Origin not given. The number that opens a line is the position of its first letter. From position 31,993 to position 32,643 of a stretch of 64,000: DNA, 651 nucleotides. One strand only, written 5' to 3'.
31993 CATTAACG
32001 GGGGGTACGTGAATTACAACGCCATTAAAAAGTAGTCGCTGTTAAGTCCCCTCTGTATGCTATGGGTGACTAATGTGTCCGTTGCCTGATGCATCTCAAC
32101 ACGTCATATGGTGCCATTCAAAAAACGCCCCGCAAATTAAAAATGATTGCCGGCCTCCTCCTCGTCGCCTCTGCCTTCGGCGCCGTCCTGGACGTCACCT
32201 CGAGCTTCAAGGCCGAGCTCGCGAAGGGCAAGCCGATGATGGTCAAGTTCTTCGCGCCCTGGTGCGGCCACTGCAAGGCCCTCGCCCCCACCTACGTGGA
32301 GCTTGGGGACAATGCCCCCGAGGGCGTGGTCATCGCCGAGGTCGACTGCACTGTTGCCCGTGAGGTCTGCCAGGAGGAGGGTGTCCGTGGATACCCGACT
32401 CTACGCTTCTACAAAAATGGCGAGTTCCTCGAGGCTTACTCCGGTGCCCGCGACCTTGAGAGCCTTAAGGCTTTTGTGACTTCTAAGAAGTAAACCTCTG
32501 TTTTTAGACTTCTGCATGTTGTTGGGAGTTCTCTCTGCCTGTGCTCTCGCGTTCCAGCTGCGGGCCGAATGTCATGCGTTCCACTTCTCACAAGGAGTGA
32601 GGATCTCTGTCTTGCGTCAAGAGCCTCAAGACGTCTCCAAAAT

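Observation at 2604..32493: Inverted 199-bp perfect duplication across two PDI-like genes brackets about 29 kb (gene-conversion tract or inversion substrate)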

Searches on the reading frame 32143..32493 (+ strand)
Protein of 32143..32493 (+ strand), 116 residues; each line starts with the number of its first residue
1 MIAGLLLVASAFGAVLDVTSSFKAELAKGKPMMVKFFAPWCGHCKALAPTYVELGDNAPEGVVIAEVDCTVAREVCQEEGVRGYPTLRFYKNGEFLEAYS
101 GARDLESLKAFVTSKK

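Call 8: list_cluster_members(proteins=[P0001, P0002, window:2604-2954:-, window:32143-32493:+, window:32089-32493:+])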
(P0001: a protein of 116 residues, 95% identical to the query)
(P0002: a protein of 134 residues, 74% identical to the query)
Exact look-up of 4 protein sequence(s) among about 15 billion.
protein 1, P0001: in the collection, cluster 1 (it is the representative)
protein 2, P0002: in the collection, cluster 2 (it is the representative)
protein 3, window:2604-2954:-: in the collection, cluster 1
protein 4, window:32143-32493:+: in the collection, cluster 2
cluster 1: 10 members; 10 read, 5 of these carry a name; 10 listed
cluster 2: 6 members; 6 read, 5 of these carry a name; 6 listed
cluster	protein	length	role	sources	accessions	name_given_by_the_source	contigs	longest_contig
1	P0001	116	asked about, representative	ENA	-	-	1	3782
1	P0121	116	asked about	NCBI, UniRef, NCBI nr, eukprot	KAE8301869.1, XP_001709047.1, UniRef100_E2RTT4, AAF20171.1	Protein disulfide isomerase PDI3 [Giardia duodenalis] | Protein disulfide isomerase PDI3 n=3 Tax=Giardia intestinalis TaxID=5741 ... | Protein disulfide isomerase PDI3 [Giardia intestinalis]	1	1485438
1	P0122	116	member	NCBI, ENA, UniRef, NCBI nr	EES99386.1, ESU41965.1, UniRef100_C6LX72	Protein disulfide isomerase [Giardia duodenalis] | Protein disulfide isomerase PDI5 n=2 Tax=Giardia intestinalis TaxID=5741 ... | Protein disulfide isomerase PDI5 [Giardia intestinalis ATCC 50581]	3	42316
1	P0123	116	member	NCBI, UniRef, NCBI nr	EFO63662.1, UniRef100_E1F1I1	Protein disulfide isomerase PDI3 [Giardia lamblia P15] | Protein disulfide isomerase PDI3 n=1 Tax=Giardia intestinalis (strain P15) TaxID=658858 ...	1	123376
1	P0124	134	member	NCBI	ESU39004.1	Protein disulfide isomerase, partial [Giardia duodenalis]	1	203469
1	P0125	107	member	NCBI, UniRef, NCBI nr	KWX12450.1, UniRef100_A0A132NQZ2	Protein disulfide isomerase [Giardia duodenalis assemblage B] | Protein disulfide isomerase n=1 Tax=Giardia duodenalis assemblage B TaxID=1394984 ... | Protein disulfide isomerase [Giardia intestinalis assemblage B]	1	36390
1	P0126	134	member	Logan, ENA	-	-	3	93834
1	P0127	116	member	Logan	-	-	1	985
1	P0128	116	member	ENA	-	-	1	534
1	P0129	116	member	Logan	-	-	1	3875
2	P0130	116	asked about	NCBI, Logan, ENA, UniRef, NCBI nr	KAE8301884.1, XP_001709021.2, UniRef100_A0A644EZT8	Protein disulfide isomerase PDI5 [Giardia duodenalis] | Protein disulfide isomerase PDI5 n=2 Tax=Giardia intestinalis TaxID=5741 ... | Protein disulfide isomerase PDI5 [Giardia intestinalis]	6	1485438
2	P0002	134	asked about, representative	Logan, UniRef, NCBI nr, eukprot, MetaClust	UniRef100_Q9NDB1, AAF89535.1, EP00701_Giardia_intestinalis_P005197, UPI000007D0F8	Protein disulfide isomerase 5 n=1 Tax=Giardia intestinalis TaxID=5741 RepID=Q9NDB1_GIAIN | protein disulfide isomerase 5 [Giardia intestinalis] | XP_001709021.1 Protein disulfide isomerase PDI5 [Giardia lamblia ATCC 50803]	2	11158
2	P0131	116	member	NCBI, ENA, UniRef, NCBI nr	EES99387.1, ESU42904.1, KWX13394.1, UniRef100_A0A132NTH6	Protein disulfide isomerase PDI5/thiol disulfide oxidoreductase/ DsbA family protein ... | Protein disulfide isomerase PDI5/thiol disulfide oxidoreductase/ DsbA family protein n=3 ... | Protein disulfide isomerase PDI5 [Giardia intestinalis ATCC 50581]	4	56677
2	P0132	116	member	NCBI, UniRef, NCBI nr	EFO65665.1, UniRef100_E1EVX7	Protein disulfide isomerase PDI5 [Giardia lamblia P15] | Thioredoxin n=1 Tax=Giardia intestinalis (strain P15) TaxID=658858 RepID=E1EVX7_GIAIA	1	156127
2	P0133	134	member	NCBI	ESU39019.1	Thiol disulfide oxidoreductase, DsbA family protein, partial [Giardia duodenalis]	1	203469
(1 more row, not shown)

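Call 46: search_protein_families(library=pfam, proteins=[window:32143-32493:+], max_evalue=0.001)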
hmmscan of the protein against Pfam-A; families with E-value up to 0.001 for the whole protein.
window:32143-32493:+ (116 aa): 3 families
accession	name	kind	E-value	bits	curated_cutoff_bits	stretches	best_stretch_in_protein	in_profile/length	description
PF00085.26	Thioredoxin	-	1.8e-30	105.4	23.5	1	19-113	7-102/103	Thioredoxin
PF13098.12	Thioredoxin_2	-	5.9e-06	27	27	1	27-110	3-102/104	Thioredoxin-like domain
PF13899.12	Thioredoxin_7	-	0.00017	22.1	27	1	26-90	14-81/83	Thioredoxin-like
